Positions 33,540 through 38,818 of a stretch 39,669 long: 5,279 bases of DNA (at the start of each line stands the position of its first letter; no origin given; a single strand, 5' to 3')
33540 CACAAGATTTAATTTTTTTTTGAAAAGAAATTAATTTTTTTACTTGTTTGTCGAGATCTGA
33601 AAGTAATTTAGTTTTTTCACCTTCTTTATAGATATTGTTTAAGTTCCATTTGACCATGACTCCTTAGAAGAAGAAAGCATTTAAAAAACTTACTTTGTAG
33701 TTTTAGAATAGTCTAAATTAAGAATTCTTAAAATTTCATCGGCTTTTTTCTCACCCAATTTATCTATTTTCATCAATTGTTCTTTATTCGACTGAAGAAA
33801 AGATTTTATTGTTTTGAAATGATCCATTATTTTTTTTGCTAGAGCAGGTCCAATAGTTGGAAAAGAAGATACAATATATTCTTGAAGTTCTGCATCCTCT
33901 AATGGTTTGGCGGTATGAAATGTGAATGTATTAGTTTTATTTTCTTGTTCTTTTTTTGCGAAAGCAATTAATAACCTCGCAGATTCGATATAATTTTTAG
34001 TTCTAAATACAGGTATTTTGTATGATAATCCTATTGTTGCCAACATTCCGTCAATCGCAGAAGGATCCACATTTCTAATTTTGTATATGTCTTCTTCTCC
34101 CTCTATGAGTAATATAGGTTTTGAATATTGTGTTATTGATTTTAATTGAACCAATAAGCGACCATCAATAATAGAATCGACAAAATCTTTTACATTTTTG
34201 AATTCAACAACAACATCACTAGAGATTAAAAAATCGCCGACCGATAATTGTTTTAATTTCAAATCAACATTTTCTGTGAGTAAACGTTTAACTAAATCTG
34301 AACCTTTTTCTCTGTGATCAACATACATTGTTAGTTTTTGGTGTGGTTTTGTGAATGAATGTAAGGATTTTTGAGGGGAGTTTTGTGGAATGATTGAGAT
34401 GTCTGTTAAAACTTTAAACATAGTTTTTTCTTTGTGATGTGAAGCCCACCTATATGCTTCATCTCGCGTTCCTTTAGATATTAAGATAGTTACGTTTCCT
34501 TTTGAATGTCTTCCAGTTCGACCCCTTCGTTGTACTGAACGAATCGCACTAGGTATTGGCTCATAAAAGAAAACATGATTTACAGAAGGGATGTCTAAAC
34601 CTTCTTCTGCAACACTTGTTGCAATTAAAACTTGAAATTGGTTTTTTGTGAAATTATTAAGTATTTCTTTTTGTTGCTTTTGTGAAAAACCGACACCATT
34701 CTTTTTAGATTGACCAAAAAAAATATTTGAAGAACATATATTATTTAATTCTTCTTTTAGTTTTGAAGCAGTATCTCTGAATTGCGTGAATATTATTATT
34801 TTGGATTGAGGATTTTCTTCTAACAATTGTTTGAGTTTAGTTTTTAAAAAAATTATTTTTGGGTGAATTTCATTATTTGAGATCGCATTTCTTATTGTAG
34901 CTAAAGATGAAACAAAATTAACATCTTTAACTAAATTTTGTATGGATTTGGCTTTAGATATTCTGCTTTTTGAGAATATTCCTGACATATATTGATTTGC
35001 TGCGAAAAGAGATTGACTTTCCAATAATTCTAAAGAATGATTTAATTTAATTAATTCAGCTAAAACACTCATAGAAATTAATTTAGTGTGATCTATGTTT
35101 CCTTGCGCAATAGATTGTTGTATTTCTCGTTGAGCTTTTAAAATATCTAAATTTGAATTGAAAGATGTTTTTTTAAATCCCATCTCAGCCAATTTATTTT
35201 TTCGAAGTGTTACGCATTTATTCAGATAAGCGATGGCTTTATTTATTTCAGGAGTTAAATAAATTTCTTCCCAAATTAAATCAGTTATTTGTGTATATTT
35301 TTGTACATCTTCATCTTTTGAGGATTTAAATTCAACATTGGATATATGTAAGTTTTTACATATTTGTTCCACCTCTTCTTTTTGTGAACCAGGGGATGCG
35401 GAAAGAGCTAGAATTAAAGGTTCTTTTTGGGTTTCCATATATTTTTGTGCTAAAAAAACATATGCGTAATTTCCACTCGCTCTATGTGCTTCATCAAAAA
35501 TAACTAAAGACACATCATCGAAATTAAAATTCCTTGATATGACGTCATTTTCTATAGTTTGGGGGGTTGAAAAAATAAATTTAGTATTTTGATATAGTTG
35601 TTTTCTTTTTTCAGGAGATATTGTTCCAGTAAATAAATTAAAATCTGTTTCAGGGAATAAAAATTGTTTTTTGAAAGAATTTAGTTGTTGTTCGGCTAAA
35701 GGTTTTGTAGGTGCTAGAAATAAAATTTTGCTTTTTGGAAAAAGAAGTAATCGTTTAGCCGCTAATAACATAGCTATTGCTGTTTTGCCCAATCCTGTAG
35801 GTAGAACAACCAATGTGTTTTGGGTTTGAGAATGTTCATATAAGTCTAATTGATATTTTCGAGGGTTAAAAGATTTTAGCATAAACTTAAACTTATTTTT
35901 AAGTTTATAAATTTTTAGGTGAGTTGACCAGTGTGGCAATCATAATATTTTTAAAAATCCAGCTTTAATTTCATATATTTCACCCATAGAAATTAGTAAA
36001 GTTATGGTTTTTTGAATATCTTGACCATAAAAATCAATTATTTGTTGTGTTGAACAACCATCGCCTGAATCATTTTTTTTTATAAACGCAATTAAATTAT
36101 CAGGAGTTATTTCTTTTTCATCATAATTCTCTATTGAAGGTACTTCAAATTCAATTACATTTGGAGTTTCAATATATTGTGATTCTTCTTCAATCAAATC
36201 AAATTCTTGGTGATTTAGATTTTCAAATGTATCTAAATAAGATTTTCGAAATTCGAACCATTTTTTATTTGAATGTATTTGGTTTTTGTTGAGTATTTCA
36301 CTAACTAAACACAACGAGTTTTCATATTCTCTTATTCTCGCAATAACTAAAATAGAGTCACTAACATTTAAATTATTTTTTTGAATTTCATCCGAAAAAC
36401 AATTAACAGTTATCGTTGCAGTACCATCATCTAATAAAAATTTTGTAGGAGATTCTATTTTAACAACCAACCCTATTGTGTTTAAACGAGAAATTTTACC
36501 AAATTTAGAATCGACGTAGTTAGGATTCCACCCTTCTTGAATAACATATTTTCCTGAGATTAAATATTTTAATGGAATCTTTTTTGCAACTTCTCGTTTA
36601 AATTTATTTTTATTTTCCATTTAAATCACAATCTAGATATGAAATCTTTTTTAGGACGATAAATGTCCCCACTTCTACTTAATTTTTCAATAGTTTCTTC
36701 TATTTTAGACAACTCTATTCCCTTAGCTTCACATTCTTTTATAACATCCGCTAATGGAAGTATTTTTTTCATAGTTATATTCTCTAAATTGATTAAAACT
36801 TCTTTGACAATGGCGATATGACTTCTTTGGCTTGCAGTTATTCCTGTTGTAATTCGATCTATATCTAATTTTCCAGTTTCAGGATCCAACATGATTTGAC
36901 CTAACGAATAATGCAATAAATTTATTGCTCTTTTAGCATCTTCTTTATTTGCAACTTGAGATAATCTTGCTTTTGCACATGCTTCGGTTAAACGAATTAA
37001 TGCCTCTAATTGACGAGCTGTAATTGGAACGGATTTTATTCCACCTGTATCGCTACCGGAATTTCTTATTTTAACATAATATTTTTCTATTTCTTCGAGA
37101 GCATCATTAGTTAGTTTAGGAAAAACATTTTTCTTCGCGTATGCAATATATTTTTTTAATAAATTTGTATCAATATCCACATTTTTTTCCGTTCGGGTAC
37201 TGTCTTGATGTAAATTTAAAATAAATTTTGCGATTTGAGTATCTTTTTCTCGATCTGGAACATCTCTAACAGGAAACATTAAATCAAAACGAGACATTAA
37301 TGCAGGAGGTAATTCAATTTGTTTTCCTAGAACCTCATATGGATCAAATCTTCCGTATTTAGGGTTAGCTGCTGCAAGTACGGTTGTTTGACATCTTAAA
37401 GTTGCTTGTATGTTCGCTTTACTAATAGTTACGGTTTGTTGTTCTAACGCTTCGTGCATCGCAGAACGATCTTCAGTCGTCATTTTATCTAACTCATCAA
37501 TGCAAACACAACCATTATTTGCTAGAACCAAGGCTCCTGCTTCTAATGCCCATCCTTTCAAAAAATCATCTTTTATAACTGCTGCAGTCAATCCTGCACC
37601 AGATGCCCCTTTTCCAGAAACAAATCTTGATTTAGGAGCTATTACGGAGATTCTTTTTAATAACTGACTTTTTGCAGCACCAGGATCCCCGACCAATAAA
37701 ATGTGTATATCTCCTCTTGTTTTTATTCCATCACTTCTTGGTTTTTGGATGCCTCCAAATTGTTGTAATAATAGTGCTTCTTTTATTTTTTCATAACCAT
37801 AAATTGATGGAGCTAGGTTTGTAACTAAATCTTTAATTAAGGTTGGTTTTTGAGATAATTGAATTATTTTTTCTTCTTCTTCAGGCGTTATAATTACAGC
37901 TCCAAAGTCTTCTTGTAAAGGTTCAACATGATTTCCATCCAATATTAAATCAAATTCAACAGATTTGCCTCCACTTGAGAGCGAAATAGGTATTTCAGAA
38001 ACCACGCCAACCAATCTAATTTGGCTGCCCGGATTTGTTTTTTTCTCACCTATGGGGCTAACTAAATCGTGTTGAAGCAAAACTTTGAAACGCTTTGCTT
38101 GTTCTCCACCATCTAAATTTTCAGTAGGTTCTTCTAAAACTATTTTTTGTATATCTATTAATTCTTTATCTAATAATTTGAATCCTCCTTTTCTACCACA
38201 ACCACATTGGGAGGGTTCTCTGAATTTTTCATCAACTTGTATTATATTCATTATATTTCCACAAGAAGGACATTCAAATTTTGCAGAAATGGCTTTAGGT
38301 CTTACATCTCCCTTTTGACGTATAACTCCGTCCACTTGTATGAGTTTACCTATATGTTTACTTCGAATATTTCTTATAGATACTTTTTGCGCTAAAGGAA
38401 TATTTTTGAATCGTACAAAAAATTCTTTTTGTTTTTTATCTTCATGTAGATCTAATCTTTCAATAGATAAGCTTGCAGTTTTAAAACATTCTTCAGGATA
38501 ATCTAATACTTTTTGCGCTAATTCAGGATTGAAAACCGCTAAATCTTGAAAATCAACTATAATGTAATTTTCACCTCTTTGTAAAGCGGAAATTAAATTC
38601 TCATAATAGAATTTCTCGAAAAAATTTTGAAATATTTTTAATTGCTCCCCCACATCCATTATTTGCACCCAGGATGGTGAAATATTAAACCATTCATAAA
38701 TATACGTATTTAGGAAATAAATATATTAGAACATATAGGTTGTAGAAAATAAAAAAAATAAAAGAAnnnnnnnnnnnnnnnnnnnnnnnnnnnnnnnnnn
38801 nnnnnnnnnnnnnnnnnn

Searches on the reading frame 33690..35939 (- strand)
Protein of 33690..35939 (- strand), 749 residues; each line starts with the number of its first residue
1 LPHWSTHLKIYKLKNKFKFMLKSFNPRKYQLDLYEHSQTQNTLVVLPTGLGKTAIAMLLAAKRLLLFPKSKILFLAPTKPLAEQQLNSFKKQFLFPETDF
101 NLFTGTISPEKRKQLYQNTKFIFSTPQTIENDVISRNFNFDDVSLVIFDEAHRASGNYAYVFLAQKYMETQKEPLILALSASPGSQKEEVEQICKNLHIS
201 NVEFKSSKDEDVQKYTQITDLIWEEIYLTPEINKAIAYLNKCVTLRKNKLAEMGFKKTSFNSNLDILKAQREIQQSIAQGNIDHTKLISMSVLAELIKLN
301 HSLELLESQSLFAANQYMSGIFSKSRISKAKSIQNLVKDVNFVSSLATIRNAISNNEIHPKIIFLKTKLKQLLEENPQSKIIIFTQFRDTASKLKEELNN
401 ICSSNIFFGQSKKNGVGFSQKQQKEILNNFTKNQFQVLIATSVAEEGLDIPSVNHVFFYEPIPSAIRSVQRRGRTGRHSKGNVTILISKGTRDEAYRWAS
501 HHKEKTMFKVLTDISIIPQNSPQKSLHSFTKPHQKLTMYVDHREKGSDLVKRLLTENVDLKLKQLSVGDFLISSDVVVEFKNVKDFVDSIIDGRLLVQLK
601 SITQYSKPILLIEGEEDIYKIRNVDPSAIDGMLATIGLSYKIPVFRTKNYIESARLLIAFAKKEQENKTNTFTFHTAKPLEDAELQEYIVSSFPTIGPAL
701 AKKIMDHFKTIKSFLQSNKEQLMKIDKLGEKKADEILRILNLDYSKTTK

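Call 9: search_protein_families(library=pfam, proteins=[window:33690-35939:-], max_evalue=0.001)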
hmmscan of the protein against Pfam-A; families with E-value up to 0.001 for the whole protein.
window:33690-35939:- (749 aa): 9 families
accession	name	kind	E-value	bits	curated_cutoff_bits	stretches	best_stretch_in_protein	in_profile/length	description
PF00270.35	DEAD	-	3.4e-26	92.4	26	1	38-188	13-165/167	DEAD/DEAH box helicase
PF02732.21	ERCC4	-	6.3e-26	91.4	24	1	540-658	1-138/140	ERCC4 domain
PF00271.37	Helicase_C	-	1.5e-25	90.1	23.5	1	368-478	5-109/110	Helicase conserved C-terminal domain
PF04851.21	ResIII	-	2.1e-23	83.5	22.5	1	25-183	20-162/164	Type III restriction enzyme, res subunit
PF21210.2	RNA_helicase_helical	-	2.3e-13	50.6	27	1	240-342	1-103/108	Putative ATP-dependent RNA helicase, helical bundle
PF14520.12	HHH_5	-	2.9e-08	34.5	27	1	692-738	6-53/57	Helix-hairpin-helix domain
PF12826.13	HHH_2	-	4e-06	27.3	27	1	694-738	9-53/64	Helix-hairpin-helix motif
PF22590.2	Cas3-like_C_2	-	5.7e-06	27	27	1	420-479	45-105/106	CRISPR-associated nuclease/helicase Cas3, C-terminal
PF18766.7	SWI2_SNF2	-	7.5e-05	22.9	26.7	1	37-173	16-145/221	SWI2/SNF2 ATPase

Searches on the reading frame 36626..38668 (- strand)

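Call 9: search_protein_families(library=pfam, proteins=[window:36626-38668:-], max_evalue=0.001)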
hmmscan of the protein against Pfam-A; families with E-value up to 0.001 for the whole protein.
window:36626-38668:- (680 aa): 7 families
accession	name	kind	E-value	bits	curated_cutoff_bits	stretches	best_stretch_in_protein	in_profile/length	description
PF00493.29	MCM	-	1.1e-90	303.1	23.3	1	265-487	2-224/224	MCM P-loop domain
PF17855.7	MCM_lid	-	1.8e-28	99.3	27.4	1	503-588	2-86/87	MCM AAA-lid domain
PF17207.9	MCM_OB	-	3e-21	75.9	24.8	1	98-226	2-125/126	MCM OB domain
PF01078.27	Mg_chelatase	-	2.8e-11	43.7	20.3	1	375-436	97-158/207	Magnesium chelatase, subunit ChlI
PF14551.11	MCM_N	-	8e-09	36.3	24.9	1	13-89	4-95/95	MCM N-terminal domain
PF07728.20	AAA_5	-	1.8e-05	25.2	22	1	322-461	1-139/139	AAA domain (dynein-related subfamily)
PF07726.17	AAA_3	-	0.00016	22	27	1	322-436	1-112/131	ATPase family associated with various cellular activities (AAA)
